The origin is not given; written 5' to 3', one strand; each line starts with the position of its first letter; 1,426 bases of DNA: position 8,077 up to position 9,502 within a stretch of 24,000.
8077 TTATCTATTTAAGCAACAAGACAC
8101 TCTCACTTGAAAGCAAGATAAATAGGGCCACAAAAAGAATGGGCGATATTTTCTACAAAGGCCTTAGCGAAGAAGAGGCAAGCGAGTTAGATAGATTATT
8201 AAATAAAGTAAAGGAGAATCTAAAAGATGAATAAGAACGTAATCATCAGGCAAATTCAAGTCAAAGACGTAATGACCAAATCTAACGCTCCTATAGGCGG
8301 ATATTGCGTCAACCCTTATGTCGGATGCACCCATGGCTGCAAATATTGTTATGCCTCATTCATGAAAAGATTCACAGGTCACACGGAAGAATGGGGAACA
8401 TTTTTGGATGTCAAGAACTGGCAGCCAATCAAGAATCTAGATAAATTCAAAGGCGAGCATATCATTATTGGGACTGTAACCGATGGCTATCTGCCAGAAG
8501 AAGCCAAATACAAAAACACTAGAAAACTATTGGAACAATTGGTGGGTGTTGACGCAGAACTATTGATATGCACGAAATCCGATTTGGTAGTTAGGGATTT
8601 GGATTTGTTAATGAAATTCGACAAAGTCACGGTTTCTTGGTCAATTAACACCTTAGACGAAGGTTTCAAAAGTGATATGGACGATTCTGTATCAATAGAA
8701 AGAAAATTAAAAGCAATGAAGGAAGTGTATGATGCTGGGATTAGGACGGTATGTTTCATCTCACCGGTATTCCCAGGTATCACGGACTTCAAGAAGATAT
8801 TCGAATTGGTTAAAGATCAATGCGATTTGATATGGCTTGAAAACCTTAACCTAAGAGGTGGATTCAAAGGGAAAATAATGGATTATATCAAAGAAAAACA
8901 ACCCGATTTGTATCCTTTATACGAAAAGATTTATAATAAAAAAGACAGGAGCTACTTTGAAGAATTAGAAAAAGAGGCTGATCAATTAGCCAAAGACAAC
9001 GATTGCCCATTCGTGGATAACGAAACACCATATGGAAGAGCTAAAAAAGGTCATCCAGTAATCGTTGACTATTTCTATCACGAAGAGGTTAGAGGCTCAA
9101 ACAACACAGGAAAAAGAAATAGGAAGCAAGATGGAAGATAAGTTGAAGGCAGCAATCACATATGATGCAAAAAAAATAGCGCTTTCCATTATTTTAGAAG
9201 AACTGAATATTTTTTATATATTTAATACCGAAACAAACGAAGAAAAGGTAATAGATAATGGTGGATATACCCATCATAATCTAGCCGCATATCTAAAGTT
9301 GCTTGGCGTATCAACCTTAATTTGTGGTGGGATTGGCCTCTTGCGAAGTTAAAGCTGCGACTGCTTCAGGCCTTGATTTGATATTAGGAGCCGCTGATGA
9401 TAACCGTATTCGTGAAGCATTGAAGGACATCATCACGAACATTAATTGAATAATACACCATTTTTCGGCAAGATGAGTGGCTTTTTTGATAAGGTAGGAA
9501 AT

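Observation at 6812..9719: GC-richer four-gene Fe-S/radical-SAM operon bracketed by two long direct repeats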

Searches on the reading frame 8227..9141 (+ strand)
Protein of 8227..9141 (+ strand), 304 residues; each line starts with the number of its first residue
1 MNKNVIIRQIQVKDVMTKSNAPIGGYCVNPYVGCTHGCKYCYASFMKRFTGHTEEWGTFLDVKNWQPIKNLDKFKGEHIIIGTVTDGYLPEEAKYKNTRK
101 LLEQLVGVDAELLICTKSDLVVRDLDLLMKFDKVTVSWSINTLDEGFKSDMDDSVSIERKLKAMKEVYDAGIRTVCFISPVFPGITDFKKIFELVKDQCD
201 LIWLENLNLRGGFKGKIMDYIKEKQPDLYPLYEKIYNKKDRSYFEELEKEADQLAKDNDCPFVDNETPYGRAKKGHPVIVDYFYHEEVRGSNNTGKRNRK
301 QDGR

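Call 9: search_protein_families(library=pfam, proteins=[window:8227-9141:+], max_evalue=0.01)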
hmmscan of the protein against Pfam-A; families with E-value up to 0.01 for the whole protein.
window:8227-9141:+ (304 aa): 1 family
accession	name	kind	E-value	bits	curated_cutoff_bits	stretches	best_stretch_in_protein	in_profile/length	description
PF04055.27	Radical_SAM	-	3.6e-16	60.2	29.5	1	28-190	1-161/166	Radical SAM superfamily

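Call 12: search_protein_families(library=ncbifam, proteins=[window:8227-9141:+], max_evalue=0.01)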
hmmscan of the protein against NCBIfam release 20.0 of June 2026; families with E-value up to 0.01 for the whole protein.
window:8227-9141:+ (304 aa): 4 families
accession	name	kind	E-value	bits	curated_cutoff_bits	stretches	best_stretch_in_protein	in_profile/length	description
TIGR04470.1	rSAM_mob_pairB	equivalog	1.8e-163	542.7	410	1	7-291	1-285/285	radical SAM mobile pair protein B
NF033668.1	rSAM_PA0069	hypoth_equivalog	3.9e-36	124.8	360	1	9-190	40-236/348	PA0069 family radical SAM protein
NF038135.1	rSAM_Rv2578c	equivalog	3.9e-29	101.7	430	1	12-255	49-311/317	Rv2578c family radical SAM protein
NF038136.1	rSAM_Rv_intein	exception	9.6e-24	84.1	700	2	73-239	374-549/574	intein-containing Rv2578c family radical SAM protein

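Call 24: find_encoding_contigs(protein=window:8227-9141:+, flank=10000, max_places=10)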
Protein window:8227-9141:+ (304 aa): 24 contigs read that carry it; 10 places shown.
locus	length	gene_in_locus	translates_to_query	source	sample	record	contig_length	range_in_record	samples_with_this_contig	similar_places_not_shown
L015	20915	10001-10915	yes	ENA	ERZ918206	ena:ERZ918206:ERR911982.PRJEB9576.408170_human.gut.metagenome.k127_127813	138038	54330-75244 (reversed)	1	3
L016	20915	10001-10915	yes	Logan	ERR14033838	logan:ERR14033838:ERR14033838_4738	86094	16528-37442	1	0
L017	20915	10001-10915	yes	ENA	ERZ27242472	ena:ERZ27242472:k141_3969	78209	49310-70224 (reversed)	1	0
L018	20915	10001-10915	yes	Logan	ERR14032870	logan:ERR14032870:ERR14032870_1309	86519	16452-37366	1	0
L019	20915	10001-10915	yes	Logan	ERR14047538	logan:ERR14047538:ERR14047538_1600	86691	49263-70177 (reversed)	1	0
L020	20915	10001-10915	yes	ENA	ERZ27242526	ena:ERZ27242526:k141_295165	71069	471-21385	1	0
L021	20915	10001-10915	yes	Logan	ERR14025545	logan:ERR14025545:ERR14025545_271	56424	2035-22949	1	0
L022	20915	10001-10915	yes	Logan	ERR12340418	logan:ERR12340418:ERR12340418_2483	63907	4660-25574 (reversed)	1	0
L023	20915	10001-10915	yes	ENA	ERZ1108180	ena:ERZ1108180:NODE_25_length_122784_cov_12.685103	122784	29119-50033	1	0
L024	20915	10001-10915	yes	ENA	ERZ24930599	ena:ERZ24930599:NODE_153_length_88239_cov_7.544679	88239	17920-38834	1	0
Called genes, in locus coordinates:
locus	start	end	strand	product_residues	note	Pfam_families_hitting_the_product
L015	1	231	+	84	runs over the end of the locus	-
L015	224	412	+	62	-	PF20612:SHOCT_2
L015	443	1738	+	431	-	PF00239:Resolvase, PF07508:Recombinase, PF13408:Zn_ribbon_recom (weak)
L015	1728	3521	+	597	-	PF00239:Resolvase, PF07508:Recombinase, PF13408:Zn_ribbon_recom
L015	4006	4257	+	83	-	PF08281:Sigma70_r4_2 (weak), PF13518:HTH_28 (weak), PF25787:HTH_SB (weak)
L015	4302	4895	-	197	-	PF00239:Resolvase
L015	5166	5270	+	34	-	-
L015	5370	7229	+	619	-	PF02086:MethyltransfD12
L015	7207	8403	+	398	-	PF13391:HNH_2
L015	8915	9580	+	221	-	PF07505:DUF5131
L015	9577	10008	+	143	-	PF12802:MarR_2, PF01047:MarR, PF13412:HTH_24 (weak)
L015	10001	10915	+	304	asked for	PF04055:Radical_SAM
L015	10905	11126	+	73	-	-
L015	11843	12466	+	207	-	-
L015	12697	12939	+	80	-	PF13240:Zn_Ribbon_1 (weak)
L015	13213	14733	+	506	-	PF11230:YjjI-like, PF13597:NRDD (faint)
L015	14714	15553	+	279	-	PF13353:Fer4_12 (faint), PF00037:Fer4 (faint), PF04055:Radical_SAM, PF12838:Fer4_7, PF13187:Fer4_9 (weak), PF13237:Fer4_10 (weak), PF14697:Fer4_21 (weak)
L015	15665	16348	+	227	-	PF01569:PAP2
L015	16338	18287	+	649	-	-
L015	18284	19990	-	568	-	PF01554:MatE, PF01943:Polysacc_synt (weak), PF01554:MatE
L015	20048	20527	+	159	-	PF04892:VanZ-LLP1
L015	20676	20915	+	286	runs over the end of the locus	PF02645:DegV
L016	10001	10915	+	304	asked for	PF04055:Radical_SAM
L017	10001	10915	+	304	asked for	PF04055:Radical_SAM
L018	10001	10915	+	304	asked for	PF04055:Radical_SAM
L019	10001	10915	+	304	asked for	PF04055:Radical_SAM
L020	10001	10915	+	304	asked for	PF04055:Radical_SAM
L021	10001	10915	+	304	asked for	PF04055:Radical_SAM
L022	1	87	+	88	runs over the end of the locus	-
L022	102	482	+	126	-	-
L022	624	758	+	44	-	-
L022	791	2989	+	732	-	-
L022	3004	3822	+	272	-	-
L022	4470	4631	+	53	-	-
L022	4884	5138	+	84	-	-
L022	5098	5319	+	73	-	PF20612:SHOCT_2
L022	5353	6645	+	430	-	PF00239:Resolvase, PF07508:Recombinase, PF13408:Zn_ribbon_recom (weak)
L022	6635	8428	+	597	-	PF00239:Resolvase, PF07508:Recombinase, PF13408:Zn_ribbon_recom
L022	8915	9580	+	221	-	PF07505:DUF5131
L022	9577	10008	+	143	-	PF12802:MarR_2, PF01047:MarR, PF13412:HTH_24 (weak)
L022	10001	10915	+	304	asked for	PF04055:Radical_SAM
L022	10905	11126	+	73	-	-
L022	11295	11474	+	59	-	-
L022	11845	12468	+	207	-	-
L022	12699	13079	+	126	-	PF13240:Zn_Ribbon_1 (weak)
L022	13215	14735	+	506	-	PF11230:YjjI-like, PF13597:NRDD (faint)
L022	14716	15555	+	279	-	PF13353:Fer4_12 (faint), PF00037:Fer4 (faint), PF04055:Radical_SAM, PF12838:Fer4_7, PF13187:Fer4_9 (weak), PF13237:Fer4_10 (weak), PF14697:Fer4_21 (weak)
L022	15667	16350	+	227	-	PF01569:PAP2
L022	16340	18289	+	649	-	-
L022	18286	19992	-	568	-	PF01554:MatE, PF01943:Polysacc_synt (weak), PF01554:MatE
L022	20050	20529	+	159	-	PF04892:VanZ-LLP1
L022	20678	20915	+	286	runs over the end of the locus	PF02645:DegV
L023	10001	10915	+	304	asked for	PF04055:Radical_SAM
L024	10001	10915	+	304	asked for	PF04055:Radical_SAM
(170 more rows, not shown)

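Call 41: find_homologous_proteins(query=window:8227-9141:+, max_evalue=1e-60)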
Query window:8227-9141:+ (304 aa): 7792 proteins with E <= 1e-60 among 8000 candidates; the best 120 are listed.
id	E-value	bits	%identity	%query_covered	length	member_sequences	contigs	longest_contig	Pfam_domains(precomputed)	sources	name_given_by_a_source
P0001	1.7e-206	703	99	100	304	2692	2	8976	PF04055.28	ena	-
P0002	1.3e-204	696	100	99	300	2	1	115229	PF04055.28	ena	-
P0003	1.3e-200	683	96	100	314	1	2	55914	PF04055.28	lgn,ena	-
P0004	3.7e-194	662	72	97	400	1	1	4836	PF07505.18,PF04055.28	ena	-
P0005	3.7e-188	642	90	98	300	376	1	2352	PF04055.28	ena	-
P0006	7.9e-187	638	89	98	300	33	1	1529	PF04055.28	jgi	-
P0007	2.5e-186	636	-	-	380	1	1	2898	PF04055.28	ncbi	-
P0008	1.3e-183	627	89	99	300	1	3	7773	PF04055.28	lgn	-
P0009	1.9e-183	627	89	99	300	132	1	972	PF04055.28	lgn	-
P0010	2.6e-183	626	89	99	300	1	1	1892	PF04055.28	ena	-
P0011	7.1e-183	625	88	99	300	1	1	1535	PF04055.28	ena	-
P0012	9.7e-183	625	89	99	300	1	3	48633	PF04055.28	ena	-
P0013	1.0e-182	624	67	93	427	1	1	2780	PF04055.28,PF13021.13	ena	-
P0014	2.3e-182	623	88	99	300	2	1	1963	PF04055.28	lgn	-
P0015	9.2e-182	621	88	99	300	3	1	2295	PF04055.28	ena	-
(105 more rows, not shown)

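Call 42: find_encoding_contigs(protein=P0012, flank=10000, max_places=4)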
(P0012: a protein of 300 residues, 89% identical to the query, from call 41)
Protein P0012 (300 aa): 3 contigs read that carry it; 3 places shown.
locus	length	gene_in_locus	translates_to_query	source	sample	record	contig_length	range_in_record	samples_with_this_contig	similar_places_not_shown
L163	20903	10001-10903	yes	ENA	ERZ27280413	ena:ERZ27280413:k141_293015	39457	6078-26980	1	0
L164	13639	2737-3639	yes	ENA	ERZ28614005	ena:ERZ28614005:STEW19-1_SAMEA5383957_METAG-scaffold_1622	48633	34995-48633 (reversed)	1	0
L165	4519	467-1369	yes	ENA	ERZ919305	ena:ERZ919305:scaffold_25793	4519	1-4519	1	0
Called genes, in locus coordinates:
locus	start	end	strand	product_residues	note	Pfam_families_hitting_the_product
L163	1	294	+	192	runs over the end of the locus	-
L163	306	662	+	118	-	-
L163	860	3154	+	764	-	-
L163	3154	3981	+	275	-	PF16774:Dit_N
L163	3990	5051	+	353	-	-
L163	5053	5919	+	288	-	-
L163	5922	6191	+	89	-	-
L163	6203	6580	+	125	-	-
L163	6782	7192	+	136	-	-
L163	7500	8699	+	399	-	PF00999:Na_H_Exchanger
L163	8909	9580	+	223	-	PF07505:DUF5131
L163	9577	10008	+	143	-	PF22381:Staph_reg_Sar_Rot (weak), PF12802:MarR_2, PF01047:MarR, PF13412:HTH_24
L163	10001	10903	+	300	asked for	PF04055:Radical_SAM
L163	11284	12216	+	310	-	PF13310:Virulence_RhuM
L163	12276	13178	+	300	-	PF12844:HTH_19, PF13560:HTH_31 (weak), PF01381:HTH_3, PF00132:Hexapep, PF14602:Hexapep_2 (weak)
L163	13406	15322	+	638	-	PF02518:HATPase_c (weak), PF13589:HATPase_c_3, PF00183:HSP90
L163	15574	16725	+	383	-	PF12323:HTH_OrfB_IS605, PF01385:OrfB_IS605, PF07282:Cas12f1-like_TNB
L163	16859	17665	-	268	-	PF07453:NUMOD1 (faint), PF22083:I-HmuI_NUMOD-like (faint)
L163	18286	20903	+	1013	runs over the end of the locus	PF07523:Big_3 (faint)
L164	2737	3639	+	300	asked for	PF04055:Radical_SAM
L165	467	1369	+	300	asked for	PF04055:Radical_SAM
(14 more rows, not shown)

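Call 43: find_encoding_contigs(protein=P0003, flank=10000, max_places=4)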
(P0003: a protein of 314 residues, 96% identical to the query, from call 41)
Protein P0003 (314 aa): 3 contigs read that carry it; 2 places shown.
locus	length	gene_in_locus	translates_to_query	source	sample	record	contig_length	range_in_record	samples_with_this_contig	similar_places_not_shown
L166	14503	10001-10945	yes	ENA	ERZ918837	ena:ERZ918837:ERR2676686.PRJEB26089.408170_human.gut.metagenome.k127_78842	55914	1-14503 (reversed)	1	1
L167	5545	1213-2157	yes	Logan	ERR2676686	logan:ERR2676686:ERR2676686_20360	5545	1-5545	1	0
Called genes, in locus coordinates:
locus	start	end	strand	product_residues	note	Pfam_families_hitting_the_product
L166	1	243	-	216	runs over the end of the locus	PF10991:Enc34_ssDNA-bd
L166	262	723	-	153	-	PF10926:DUF2800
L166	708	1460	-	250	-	PF10926:DUF2800, PF12705:PDDEXK_1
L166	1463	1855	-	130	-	-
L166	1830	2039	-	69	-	-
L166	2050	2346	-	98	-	-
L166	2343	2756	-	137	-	-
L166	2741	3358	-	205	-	-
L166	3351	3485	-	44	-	-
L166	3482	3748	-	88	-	-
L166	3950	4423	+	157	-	PF01381:HTH_3 (weak)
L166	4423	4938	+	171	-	-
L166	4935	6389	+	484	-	PF00239:Resolvase, PF07508:Recombinase, PF13408:Zn_ribbon_recom (weak)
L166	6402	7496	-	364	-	PF13565:HTH_32 (faint), PF13384:HTH_23, PF13518:HTH_28 (weak), PF00665:rve, PF13683:rve_3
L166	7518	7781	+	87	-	PF08845:SymE_toxin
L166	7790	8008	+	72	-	-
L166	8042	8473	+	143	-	-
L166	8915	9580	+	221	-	PF07505:DUF5131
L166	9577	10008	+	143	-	PF22381:Staph_reg_Sar_Rot (weak), PF12802:MarR_2, PF01047:MarR, PF13412:HTH_24 (weak)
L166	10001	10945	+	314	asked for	PF04055:Radical_SAM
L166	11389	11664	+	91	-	-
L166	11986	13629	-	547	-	PF01554:MatE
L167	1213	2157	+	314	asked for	PF04055:Radical_SAM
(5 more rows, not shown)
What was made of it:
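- The operon lies next to prophage genes in L163 and L166 (calls 42, 43).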

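Call 52: search_solved_structures(query=window:8227-9141:+, max_evalue=0.01)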
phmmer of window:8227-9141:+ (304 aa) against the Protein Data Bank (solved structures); distinct sequences matched with E-value up to 0.01: 1.
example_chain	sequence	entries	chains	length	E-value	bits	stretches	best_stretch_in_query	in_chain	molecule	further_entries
4yxz_A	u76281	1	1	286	0.0009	21.8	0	127-172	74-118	dTor_9x31L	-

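Call 54: search_protein_families(library=padloc, proteins=[window:8227-9141:+], max_evalue=0.001)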
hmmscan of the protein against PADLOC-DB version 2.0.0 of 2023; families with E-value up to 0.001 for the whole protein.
window:8227-9141:+ (304 aa): 0 families

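Call 60: search_protein_families(library=pfam, proteins=[L166:8042-8473:+, L166:4935-6389:+], max_evalue=0.01)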
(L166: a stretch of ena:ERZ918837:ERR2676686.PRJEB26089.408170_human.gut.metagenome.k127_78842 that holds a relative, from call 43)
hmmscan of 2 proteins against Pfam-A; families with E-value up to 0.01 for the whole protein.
L166:8042-8473:+ (143 aa): 0 families

L166:4935-6389:+ (484 aa): 3 families
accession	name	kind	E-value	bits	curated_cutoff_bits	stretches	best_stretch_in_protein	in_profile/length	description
PF00239.26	Resolvase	-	4.7e-30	105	23.3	1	4-150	1-144/145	Resolvase, N terminal domain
PF07508.19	Recombinase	-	2.9e-15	56.8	21.1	1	171-257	1-101/102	Recombinase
PF13408.12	Zn_ribbon_recom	-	7e-07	30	25.3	1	271-323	1-57/58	Recombinase zinc beta ribbon domain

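Call 65: search_protein_families(library=ncbifam, proteins=[L015:443-1738:+, L015:1728-3521:+], max_evalue=0.00001)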
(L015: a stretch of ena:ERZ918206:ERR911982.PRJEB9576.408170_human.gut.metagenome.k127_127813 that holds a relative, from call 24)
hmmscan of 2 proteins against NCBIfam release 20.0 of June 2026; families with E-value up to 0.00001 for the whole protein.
L015:443-1738:+ (431 aa): 6 families
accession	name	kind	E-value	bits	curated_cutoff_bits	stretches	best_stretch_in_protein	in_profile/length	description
NF041201.1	recomb_XisF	equivalog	9.4e-36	123.7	375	1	24-365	3-352/465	fdxN element excision recombinase XisF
NF047343.1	SCCmet_CcrB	equivalog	2.6e-33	115.5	900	1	20-361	7-355/542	cassette chromosome recombinase CcrB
NF047347.1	SCCmet_CcrC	equivalog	1.5e-27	96.4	900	1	20-363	3-362/558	cassette chromosome recombinase CcrC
NF047344.1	SCCmet_CcrA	equivalog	4.5e-21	75.5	700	1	20-347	2-303/442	cassette chromosome recombinase CcrA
NF033518.0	transpos_IS607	equivalog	3.4e-10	39.8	110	1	12-126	46-156/187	IS607 family transposase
NF049883.1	resolv_YneB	equivalog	3.9e-08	33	175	1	22-145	2-122/211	YneB family resolvase-like protein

L015:1728-3521:+ (597 aa): 6 families
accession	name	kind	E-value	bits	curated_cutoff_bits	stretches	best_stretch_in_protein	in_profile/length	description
NF047343.1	SCCmet_CcrB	equivalog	6.6e-37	127.4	900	1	24-335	4-311/542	cassette chromosome recombinase CcrB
NF047347.1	SCCmet_CcrC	equivalog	8.1e-23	80.7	900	1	26-414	2-397/558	cassette chromosome recombinase CcrC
NF041201.1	recomb_XisF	equivalog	7.2e-22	78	375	1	31-385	3-359/465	fdxN element excision recombinase XisF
NF047344.1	SCCmet_CcrA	equivalog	3.2e-17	62.8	700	1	27-263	2-226/442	cassette chromosome recombinase CcrA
NF033518.0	transpos_IS607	equivalog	6.1e-10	38.9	110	1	25-135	52-157/187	IS607 family transposase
NF049883.1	resolv_YneB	equivalog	1.1e-07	31.5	175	1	30-155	3-125/211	YneB family resolvase-like protein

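Call 66: search_protein_families(library=phrogs, proteins=[L015:443-1738:+, L015:1728-3521:+, window:8227-9141:+, L022:791-2989:+, L022:3004-3822:+], max_evalue=0.00001)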
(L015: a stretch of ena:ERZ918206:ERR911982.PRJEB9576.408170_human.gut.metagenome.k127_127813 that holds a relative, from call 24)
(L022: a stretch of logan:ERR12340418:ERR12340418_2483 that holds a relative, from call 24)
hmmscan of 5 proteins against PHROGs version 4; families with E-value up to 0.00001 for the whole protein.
L015:443-1738:+ (431 aa): 3 families
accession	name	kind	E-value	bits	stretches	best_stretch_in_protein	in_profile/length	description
phrog_95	-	integration and excision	1.9e-108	364.8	1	1-400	70-450/651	integrase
phrog_125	-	DNA, RNA and nucleotide metabolism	2.5e-44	152.7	1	13-297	13-252/254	DNA invertase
phrog_6620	-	integration and excision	4.4e-07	30.7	1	14-125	50-156/201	transposase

L015:1728-3521:+ (597 aa): 5 families
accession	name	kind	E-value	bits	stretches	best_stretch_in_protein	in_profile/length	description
phrog_95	-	integration and excision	1.1e-133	448.2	1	21-545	82-590/651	integrase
phrog_125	-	DNA, RNA and nucleotide metabolism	1.6e-49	169.7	1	23-309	16-252/254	DNA invertase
phrog_6620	-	integration and excision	5.8e-07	30.3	1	25-133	54-156/201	transposase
phrog_7701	-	DNA, RNA and nucleotide metabolism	2.9e-06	28.6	0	187-274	7-83/137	DNA invertase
phrog_18012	-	unknown function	9.1e-06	27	1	432-521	10-99/104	-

window:8227-9141:+ (304 aa): 2 families
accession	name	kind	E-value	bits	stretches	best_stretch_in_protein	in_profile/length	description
phrog_13321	-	unknown function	1.3e-89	301.4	1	3-283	19-307/307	-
phrog_9252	-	DNA, RNA and nucleotide metabolism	3.4e-08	33.7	1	28-194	118-286/480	DNA repair photolyase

L022:791-2989:+ (732 aa): 0 families

L022:3004-3822:+ (272 aa): 0 families
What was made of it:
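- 8227..9141 (+): Radical SAM mobile pair protein B (relative of the PA0069/Rv2578c radical SAM families; weak PHROG 'DNA repair photolyase' hit). TIGR04470 at 542.7 bits (cutoff 410); NF033668 E = 4e-36 (call 12); phrog_13321 and phrog_9252 (call 66).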

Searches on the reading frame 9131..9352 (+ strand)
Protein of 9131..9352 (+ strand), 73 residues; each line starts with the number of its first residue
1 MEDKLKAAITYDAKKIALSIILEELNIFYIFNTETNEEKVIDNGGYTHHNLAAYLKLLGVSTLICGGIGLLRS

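Call 9: search_protein_families(library=pfam, proteins=[window:9131-9352:+], max_evalue=0.01)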
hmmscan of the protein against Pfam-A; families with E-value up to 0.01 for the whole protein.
window:9131-9352:+ (73 aa): 1 family
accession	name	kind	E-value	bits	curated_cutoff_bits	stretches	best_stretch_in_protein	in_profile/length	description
PF02579.22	Nitro_FeMo-Co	-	0.00025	21.7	26.3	1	28-69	15-63/94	Dinitrogenase iron-molybdenum cofactor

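Call 12: search_protein_families(library=ncbifam, proteins=[window:9131-9352:+], max_evalue=0.01)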
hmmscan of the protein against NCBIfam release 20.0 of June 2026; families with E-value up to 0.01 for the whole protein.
window:9131-9352:+ (73 aa): 0 families
